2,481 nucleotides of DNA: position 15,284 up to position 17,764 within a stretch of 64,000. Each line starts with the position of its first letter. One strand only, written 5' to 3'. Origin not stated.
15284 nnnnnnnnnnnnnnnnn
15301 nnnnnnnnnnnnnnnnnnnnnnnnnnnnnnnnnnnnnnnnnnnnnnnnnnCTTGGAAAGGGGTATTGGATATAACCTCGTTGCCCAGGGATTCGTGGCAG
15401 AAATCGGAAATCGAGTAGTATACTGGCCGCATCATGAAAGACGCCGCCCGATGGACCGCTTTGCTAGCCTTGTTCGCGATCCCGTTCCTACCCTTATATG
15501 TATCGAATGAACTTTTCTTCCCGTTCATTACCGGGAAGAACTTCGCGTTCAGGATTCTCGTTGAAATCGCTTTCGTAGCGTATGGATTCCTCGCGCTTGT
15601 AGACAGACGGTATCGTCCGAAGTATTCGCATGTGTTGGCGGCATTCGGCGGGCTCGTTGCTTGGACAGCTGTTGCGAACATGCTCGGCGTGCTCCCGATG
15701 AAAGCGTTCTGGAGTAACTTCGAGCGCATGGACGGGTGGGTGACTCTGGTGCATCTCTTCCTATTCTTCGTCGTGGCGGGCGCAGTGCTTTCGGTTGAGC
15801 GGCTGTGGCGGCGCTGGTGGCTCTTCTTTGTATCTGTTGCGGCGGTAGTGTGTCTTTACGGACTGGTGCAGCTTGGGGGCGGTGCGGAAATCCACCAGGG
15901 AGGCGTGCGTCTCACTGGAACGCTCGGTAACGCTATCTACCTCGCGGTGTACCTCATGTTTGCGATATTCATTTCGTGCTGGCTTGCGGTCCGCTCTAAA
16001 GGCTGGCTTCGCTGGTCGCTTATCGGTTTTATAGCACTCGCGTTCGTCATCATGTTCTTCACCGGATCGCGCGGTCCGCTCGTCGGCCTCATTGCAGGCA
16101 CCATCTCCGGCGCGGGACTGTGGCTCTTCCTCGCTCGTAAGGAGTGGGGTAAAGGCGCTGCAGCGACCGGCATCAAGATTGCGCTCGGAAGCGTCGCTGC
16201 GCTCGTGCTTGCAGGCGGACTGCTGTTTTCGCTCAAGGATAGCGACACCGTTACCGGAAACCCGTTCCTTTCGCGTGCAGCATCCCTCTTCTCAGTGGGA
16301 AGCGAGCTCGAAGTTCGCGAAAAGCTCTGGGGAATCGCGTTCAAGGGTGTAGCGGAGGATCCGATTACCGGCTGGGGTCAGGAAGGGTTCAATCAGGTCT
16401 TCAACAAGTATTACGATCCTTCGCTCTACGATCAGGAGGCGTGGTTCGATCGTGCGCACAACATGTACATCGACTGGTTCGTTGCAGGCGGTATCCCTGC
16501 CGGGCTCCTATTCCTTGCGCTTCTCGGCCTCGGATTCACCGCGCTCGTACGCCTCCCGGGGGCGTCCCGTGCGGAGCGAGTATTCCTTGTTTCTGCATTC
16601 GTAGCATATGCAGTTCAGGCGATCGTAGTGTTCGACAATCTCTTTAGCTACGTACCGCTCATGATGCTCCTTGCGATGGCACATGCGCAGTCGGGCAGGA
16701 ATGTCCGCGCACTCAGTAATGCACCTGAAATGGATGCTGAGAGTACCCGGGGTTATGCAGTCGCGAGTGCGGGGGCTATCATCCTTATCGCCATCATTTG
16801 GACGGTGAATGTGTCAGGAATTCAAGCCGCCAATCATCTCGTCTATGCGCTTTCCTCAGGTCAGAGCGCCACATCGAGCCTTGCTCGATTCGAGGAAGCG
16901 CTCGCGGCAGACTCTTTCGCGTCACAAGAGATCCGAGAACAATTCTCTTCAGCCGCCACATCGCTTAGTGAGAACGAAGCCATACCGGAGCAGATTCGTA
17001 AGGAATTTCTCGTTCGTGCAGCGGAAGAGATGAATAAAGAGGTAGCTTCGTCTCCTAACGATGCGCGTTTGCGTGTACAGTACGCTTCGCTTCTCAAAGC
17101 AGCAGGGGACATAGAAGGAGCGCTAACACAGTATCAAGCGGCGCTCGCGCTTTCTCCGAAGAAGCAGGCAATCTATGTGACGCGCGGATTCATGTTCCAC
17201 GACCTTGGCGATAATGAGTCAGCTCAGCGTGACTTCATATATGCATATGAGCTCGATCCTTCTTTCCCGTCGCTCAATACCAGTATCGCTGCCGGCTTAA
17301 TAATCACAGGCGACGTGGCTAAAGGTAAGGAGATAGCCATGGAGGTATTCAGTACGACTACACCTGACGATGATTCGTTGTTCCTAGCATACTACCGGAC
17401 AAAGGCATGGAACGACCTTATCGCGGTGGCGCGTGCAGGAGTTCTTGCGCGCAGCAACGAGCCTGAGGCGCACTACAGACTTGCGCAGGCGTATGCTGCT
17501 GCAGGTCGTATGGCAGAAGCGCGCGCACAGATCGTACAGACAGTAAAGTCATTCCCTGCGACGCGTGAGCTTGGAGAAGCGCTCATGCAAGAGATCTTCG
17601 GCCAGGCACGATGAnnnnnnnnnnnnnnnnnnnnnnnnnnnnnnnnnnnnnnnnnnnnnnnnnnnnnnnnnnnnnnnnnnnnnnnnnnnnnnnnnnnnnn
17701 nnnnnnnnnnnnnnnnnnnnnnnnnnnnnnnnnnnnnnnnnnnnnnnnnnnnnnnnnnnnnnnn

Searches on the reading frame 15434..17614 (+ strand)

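Call 66: search_protein_families(library=pfam, proteins=[window:15434-17614:+], max_evalue=0.001)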
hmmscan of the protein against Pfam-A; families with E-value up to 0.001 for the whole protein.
window:15434-17614:+ (726 aa): 11 families
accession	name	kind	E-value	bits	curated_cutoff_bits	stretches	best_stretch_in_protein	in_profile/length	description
PF04932.20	Wzy_C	-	6.4e-17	62.2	31.7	1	200-361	3-149/149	O-Antigen ligase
PF13414.12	TPR_11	-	5.3e-09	36.1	26.8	1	554-592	4-42/42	TPR repeat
PF07719.23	TPR_2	-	6.1e-09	35.8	27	0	677-702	1-26/34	Tetratricopeptide repeat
PF13428.12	TPR_14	-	1.5e-08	34.9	23.5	0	545-581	2-38/44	Tetratricopeptide repeat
PF13181.12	TPR_8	-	2e-07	31.1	25.7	0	678-698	2-22/34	Tetratricopeptide repeat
PF00515.34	TPR_1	-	4.2e-06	26.8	27.8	0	677-696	1-20/34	Tetratricopeptide repeat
PF13431.12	TPR_17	-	5.6e-06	26.7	24.4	0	675-697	11-33/34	Tetratricopeptide repeat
PF14559.12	TPR_19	-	6.6e-06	26.8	25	0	675-710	23-58/68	Tetratricopeptide repeat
PF13371.12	TPR_9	-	1.7e-05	25.2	35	0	538-582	23-67/73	Tetratricopeptide repeat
PF14561.12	TPR_20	-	5.2e-05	23.9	25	0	531-566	9-44/90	Tetratricopeptide repeat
PF13432.12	TPR_16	-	0.00026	21.8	32.7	0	671-701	25-54/65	Tetratricopeptide repeat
